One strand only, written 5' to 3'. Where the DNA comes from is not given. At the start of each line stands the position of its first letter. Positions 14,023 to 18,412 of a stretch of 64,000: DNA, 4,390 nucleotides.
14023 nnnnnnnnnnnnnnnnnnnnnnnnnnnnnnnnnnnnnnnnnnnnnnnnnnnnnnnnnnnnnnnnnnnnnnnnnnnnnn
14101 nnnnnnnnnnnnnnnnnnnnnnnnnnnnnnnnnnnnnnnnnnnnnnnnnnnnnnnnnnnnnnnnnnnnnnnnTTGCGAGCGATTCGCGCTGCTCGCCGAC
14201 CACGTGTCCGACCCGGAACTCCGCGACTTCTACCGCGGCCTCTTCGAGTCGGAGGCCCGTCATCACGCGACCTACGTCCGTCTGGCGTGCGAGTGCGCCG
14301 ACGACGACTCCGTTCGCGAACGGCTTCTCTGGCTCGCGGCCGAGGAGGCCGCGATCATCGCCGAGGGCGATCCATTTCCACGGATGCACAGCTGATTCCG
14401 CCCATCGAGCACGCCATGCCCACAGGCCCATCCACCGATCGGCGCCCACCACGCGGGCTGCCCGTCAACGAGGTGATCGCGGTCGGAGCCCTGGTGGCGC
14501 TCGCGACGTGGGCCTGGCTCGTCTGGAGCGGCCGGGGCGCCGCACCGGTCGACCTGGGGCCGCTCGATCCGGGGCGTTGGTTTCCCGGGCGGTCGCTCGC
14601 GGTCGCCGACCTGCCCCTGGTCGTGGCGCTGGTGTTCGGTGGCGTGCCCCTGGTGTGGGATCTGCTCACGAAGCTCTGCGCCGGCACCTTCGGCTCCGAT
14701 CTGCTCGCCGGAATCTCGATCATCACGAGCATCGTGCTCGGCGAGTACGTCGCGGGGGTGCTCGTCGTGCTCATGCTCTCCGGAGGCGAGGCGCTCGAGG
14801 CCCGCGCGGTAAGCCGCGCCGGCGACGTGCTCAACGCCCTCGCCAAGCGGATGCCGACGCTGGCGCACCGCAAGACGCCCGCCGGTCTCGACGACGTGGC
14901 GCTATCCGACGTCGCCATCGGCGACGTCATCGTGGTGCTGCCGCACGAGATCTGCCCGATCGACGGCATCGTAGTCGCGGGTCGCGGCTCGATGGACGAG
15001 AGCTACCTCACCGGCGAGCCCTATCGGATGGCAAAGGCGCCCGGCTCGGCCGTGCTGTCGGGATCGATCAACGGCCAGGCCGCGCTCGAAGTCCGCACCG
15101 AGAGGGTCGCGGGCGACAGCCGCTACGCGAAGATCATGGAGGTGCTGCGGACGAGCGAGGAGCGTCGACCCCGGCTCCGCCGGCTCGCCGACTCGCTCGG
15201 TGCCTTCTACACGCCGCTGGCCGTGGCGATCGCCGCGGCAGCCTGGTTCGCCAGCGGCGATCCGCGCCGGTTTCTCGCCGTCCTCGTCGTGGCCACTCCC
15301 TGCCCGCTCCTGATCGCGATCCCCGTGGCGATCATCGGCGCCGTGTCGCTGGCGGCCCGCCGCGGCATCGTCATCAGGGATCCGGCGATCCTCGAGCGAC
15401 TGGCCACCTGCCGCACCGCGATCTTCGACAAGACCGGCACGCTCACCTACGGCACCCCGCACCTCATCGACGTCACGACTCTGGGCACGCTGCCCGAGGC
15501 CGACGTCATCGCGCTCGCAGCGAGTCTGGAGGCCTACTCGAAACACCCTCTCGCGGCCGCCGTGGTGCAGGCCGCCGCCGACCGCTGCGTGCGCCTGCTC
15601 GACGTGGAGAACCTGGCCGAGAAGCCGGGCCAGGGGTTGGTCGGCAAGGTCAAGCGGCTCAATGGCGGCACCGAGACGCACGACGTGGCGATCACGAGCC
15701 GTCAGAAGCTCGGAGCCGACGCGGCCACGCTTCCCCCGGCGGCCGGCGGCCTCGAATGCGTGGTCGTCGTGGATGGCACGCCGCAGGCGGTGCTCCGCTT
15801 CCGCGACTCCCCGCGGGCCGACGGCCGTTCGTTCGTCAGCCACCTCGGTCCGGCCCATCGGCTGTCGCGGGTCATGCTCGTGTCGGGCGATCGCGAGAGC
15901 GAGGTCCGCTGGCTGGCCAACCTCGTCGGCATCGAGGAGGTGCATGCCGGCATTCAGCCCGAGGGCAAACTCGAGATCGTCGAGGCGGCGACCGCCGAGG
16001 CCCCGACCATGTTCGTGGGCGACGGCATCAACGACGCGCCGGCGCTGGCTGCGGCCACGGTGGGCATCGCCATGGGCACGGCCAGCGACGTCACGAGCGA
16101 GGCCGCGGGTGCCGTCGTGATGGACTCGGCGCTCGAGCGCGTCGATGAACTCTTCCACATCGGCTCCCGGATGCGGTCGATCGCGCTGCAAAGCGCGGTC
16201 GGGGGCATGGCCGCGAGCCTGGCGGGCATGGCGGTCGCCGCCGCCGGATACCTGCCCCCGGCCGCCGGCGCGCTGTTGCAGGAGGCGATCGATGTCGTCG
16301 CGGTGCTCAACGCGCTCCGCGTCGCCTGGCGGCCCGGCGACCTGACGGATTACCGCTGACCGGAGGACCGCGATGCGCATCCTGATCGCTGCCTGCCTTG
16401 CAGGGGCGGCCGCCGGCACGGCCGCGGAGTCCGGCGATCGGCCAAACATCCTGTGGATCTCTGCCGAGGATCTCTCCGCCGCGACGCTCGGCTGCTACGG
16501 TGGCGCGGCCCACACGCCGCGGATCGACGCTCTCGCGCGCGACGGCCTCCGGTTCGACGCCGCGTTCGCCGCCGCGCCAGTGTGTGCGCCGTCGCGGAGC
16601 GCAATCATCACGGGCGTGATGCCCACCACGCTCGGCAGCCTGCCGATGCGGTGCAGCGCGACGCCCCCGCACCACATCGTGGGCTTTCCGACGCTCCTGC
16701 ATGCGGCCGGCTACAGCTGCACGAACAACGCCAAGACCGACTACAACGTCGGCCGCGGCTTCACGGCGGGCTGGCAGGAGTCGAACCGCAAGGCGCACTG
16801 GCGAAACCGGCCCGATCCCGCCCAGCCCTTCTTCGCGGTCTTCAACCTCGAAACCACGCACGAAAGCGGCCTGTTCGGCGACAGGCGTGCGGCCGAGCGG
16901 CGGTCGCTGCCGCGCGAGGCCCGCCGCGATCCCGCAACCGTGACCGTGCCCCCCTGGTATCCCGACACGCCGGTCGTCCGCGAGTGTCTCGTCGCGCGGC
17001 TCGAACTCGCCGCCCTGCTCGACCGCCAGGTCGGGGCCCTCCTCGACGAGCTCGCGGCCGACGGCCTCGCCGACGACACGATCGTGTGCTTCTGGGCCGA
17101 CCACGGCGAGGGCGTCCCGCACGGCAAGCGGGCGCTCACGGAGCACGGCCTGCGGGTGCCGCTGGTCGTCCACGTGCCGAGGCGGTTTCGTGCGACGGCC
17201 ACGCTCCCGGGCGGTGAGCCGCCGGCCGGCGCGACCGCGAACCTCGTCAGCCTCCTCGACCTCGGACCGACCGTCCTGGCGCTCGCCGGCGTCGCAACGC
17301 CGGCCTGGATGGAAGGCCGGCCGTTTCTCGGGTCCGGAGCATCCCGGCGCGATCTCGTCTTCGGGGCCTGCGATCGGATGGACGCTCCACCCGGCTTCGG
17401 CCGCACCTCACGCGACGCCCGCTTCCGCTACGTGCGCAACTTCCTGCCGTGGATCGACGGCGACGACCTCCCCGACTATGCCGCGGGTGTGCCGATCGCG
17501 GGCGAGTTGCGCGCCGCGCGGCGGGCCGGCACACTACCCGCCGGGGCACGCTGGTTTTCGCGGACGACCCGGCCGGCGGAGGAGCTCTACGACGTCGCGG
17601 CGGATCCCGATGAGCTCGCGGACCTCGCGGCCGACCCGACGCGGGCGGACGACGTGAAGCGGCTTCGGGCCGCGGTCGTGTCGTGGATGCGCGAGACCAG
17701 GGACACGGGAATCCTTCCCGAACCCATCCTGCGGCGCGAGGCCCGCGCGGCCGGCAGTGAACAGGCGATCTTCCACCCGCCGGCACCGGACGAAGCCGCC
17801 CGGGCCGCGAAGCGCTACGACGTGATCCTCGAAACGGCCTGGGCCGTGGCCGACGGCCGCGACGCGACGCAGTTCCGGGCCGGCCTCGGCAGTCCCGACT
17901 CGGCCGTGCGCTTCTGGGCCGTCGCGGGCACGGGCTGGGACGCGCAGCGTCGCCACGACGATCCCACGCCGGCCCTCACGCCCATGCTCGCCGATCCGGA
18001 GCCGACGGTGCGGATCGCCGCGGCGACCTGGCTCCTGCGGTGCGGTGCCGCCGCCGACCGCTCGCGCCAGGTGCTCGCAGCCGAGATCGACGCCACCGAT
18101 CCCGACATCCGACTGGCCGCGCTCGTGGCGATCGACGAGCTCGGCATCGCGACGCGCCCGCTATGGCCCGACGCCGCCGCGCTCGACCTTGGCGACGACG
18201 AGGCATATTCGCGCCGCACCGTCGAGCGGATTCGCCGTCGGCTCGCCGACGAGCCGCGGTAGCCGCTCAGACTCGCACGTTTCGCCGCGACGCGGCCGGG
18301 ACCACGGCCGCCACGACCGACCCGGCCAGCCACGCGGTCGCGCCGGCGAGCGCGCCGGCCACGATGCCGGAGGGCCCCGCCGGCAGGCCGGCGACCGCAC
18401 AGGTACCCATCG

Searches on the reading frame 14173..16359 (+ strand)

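Call 70: search_protein_families(library=pfam, proteins=[window:14173-16359:+], max_evalue=0.001)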
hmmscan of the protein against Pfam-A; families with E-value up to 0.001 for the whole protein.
window:14173-16359:+ (728 aa): 3 families
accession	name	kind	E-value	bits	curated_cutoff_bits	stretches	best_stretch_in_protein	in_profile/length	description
PF00122.25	E1-E2_ATPase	-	1.7e-37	129.2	28.1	1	235-397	11-181/181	E1-E2 ATPase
PF00702.32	Hydrolase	-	2.2e-19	71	26.4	1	414-628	2-190/191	haloacid dehalogenase-like hydrolase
PF08282.18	Hydrolase_3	-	0.00047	20.4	20.9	1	610-649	204-243/255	haloacid dehalogenase-like hydrolase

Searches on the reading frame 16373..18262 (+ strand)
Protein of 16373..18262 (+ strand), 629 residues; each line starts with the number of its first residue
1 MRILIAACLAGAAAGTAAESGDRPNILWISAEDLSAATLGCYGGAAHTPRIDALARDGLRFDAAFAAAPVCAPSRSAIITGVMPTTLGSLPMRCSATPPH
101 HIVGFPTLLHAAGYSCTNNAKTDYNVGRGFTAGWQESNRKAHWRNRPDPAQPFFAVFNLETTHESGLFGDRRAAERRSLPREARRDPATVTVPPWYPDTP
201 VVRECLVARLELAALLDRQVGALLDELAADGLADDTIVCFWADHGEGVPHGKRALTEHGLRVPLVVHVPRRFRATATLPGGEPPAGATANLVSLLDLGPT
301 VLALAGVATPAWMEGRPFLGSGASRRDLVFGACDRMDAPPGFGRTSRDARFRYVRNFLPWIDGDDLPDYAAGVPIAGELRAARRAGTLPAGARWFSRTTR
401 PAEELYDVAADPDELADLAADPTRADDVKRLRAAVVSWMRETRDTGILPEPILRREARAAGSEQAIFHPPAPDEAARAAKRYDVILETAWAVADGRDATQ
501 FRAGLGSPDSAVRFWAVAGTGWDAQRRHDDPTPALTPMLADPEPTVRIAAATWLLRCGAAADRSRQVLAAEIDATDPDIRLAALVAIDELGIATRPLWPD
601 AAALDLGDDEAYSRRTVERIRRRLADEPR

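Call 70: search_protein_families(library=pfam, proteins=[window:16373-18262:+], max_evalue=0.001)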
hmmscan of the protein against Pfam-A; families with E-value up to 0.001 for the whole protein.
window:16373-18262:+ (629 aa): 4 families
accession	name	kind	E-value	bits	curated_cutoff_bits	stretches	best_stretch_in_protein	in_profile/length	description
PF00884.28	Sulfatase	-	1.1e-36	127.2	25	2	24-145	1-131/301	Sulfatase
PF16347.10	SGSH_C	-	3.3e-09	37.5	29.3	1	250-318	6-64/154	N-sulphoglucosamine sulphohydrolase, C-terminal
PF13646.12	HEAT_2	-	2.3e-06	28.2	27.7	1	503-587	6-87/88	HEAT repeats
PF02985.28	HEAT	-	6.7e-06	26.3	23.5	0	533-554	3-24/31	HEAT repeat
